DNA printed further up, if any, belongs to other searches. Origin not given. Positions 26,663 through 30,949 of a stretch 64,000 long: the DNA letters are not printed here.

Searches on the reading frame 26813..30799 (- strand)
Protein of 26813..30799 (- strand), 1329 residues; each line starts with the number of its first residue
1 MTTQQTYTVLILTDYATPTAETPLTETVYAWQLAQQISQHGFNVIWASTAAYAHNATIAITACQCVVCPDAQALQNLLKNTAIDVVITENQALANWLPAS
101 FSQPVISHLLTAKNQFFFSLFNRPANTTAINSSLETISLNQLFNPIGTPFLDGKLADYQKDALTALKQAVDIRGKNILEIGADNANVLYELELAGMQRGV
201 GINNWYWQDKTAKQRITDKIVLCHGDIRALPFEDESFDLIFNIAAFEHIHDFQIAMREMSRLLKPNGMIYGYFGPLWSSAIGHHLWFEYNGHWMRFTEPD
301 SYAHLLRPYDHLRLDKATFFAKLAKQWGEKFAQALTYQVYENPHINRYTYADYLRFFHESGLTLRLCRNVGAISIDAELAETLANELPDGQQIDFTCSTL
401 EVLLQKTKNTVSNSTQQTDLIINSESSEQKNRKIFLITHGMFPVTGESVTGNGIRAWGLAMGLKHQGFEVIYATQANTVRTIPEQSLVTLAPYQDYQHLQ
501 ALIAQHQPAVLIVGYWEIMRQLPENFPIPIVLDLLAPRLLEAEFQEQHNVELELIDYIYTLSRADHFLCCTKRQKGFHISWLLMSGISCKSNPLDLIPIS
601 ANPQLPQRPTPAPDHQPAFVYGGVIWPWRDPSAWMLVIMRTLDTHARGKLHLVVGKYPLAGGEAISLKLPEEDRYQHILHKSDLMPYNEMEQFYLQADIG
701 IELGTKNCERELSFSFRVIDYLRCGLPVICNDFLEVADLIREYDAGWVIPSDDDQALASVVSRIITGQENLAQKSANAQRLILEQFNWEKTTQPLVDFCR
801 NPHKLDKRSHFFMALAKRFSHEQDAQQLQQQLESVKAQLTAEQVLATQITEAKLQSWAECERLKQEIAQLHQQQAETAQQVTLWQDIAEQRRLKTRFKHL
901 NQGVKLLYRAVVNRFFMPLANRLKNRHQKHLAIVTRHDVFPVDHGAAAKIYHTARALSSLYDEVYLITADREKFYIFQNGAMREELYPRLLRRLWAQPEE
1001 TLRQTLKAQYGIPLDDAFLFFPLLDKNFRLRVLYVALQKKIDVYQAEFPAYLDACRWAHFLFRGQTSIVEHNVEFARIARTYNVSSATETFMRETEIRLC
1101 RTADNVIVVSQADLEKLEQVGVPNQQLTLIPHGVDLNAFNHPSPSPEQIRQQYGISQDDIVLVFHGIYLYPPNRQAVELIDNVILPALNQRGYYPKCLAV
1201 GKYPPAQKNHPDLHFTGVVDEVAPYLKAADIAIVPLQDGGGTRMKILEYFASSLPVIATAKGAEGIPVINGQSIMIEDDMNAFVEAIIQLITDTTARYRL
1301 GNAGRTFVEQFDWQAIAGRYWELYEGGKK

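Call 12: search_protein_families(library=pfam, proteins=[window:26813-30799:-])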
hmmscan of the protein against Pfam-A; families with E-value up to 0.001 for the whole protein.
window:26813-30799:- (1329 aa): 11 families
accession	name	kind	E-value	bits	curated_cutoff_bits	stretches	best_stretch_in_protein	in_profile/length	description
PF13692.12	Glyco_trans_1_4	-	1.1e-27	97.4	27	2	1161-1293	3-142/142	Glycosyl transferases group 1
PF00534.26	Glycos_transf_1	-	6.5e-18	65.3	26.4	2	1212-1306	74-171/172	Glycosyl transferases group 1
PF08241.18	Methyltransf_11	-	1.7e-16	61.1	21.2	1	178-270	1-94/95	Methyltransferase domain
PF13439.12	Glyco_transf_4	-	2.1e-12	47.9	28.5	1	947-1137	5-169/170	Glycosyltransferase Family 4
PF13649.12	Methyltransf_25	-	5.6e-11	43.4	27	1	177-267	1-97/97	Methyltransferase domain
PF13524.12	Glyco_trans_1_2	-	8.5e-11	42.4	25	1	680-795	30-142/144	Glycosyl transferase-like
PF13489.12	Methyltransf_23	-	1.1e-09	38.6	27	1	169-364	16-161/164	Methyltransferase domain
PF13847.12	Methyltransf_31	-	2.6e-09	37.4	27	1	211-269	43-107/145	Methyltransferase domain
PF13579.12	Glyco_trans_4_4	-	3.9e-07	31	29.7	1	945-1133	2-158/158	Glycosyl transferase 4-like domain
PF08242.18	Methyltransf_12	-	5.8e-06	27.4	30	1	218-269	46-98/98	Methyltransferase domain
PF01209.24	Ubie_methyltran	-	0.00033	20.5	20.1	1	210-270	90-150/233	ubiE/COQ5 methyltransferase family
